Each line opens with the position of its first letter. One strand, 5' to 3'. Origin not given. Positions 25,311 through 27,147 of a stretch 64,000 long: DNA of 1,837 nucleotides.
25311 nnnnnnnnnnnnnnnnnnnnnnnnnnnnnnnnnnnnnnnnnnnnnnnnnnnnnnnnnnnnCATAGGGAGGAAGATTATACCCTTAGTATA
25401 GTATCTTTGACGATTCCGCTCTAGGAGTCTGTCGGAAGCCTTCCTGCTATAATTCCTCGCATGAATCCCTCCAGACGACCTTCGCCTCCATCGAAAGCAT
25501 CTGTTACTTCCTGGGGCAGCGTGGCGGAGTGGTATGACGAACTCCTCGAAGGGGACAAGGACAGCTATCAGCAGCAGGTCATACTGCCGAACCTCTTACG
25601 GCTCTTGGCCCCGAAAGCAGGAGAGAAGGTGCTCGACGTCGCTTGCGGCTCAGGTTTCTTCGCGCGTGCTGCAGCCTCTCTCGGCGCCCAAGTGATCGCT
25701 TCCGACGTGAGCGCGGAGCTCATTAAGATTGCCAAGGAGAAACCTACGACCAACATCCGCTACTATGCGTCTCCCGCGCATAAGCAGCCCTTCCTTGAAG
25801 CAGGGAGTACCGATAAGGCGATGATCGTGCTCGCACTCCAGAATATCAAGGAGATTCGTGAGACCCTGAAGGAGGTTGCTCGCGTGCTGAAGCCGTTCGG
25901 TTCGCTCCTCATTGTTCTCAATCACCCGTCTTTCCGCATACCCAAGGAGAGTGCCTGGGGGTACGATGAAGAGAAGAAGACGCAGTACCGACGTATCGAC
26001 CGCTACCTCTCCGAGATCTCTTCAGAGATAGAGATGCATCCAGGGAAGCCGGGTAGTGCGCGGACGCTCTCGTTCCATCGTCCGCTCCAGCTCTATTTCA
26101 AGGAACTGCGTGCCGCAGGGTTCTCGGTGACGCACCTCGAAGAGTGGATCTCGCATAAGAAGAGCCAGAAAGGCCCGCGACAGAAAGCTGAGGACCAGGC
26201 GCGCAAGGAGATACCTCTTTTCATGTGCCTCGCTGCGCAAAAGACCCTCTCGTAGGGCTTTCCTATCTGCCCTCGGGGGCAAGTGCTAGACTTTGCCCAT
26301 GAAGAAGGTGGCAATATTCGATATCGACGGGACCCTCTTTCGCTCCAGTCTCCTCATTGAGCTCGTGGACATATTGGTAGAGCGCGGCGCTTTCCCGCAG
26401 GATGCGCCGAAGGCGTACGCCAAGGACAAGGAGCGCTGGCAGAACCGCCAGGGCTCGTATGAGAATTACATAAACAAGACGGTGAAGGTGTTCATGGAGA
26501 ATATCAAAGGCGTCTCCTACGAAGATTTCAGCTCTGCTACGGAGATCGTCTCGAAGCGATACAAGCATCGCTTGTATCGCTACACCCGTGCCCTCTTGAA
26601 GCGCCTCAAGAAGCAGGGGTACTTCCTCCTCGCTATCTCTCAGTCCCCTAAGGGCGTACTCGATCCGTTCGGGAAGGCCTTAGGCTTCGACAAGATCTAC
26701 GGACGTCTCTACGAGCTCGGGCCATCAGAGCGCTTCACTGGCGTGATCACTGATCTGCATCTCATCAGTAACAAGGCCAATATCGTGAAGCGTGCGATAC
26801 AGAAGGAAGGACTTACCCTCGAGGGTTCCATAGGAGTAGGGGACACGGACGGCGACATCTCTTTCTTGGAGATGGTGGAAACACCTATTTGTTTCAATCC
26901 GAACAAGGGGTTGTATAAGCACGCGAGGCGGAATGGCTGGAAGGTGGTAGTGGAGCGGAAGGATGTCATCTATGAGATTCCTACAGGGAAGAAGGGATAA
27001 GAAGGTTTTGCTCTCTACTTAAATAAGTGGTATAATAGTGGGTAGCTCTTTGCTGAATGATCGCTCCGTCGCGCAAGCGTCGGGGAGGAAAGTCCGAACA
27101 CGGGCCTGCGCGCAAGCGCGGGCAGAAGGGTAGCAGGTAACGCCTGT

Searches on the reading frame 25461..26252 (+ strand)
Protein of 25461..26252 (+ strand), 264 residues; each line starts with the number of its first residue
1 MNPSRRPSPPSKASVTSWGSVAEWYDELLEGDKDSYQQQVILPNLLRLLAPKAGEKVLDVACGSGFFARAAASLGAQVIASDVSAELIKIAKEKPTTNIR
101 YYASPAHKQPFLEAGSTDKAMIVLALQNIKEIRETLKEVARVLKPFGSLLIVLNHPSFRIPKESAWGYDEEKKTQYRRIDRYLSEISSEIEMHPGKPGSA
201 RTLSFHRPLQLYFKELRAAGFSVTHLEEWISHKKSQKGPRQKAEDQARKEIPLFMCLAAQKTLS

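Call 54: search_protein_families(library=pfam, proteins=[window:25461-26252:+], max_evalue=0.001)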
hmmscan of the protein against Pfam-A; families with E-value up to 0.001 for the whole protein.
window:25461-26252:+ (264 aa): 10 families
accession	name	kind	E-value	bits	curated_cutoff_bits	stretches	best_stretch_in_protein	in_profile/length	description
PF08241.18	Methyltransf_11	-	4.2e-17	63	21.2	1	58-151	1-95/95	Methyltransferase domain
PF13649.12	Methyltransf_25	-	2.4e-15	57.4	27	1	57-147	1-97/97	Methyltransferase domain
PF01209.24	Ubie_methyltran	-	1.9e-13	50.7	20.1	1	46-152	40-152/233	ubiE/COQ5 methyltransferase family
PF13847.12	Methyltransf_31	-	6.6e-11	42.5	27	1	52-151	2-109/145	Methyltransferase domain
PF13489.12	Methyltransf_23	-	1.8e-10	41.3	27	1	36-169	4-135/164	Methyltransferase domain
PF08242.18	Methyltransf_12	-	7.5e-09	36.7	30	1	58-147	1-96/98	Methyltransferase domain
PF06325.19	PrmA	-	2.2e-06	27.8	22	1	52-149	160-256/296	Ribosomal protein L11 methyltransferase (PrmA)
PF01555.25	N6_N4_Mtase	-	1.4e-05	25.6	26.7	0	52-93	180-221/221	DNA methylase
PF05175.20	MTS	-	4.5e-05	23.6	23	1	45-155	23-142/170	Methyltransferase small domain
PF02353.26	CMAS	-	0.00089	19.1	27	0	44-94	53-104/273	Mycolic acid cyclopropane synthetase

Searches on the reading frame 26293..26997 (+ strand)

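Call 54: search_protein_families(library=pfam, proteins=[window:26293-26997:+], max_evalue=0.001)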
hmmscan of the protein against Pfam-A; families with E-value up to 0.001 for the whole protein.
window:26293-26997:+ (235 aa): 4 families
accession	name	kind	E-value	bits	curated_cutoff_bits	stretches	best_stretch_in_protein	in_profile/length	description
PF12710.13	HAD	-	1e-16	62.4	27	1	7-193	1-189/189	haloacid dehalogenase-like hydrolase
PF00702.32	Hydrolase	-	6.3e-09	36.9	26.4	1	5-193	2-188/191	haloacid dehalogenase-like hydrolase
PF13419.12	HAD_2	-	2e-06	28.5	23.8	1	8-189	2-165/178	Haloacid dehalogenase-like hydrolase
PF08282.18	Hydrolase_3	-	0.00028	21.1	20.9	0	159-200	186-227/255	haloacid dehalogenase-like hydrolase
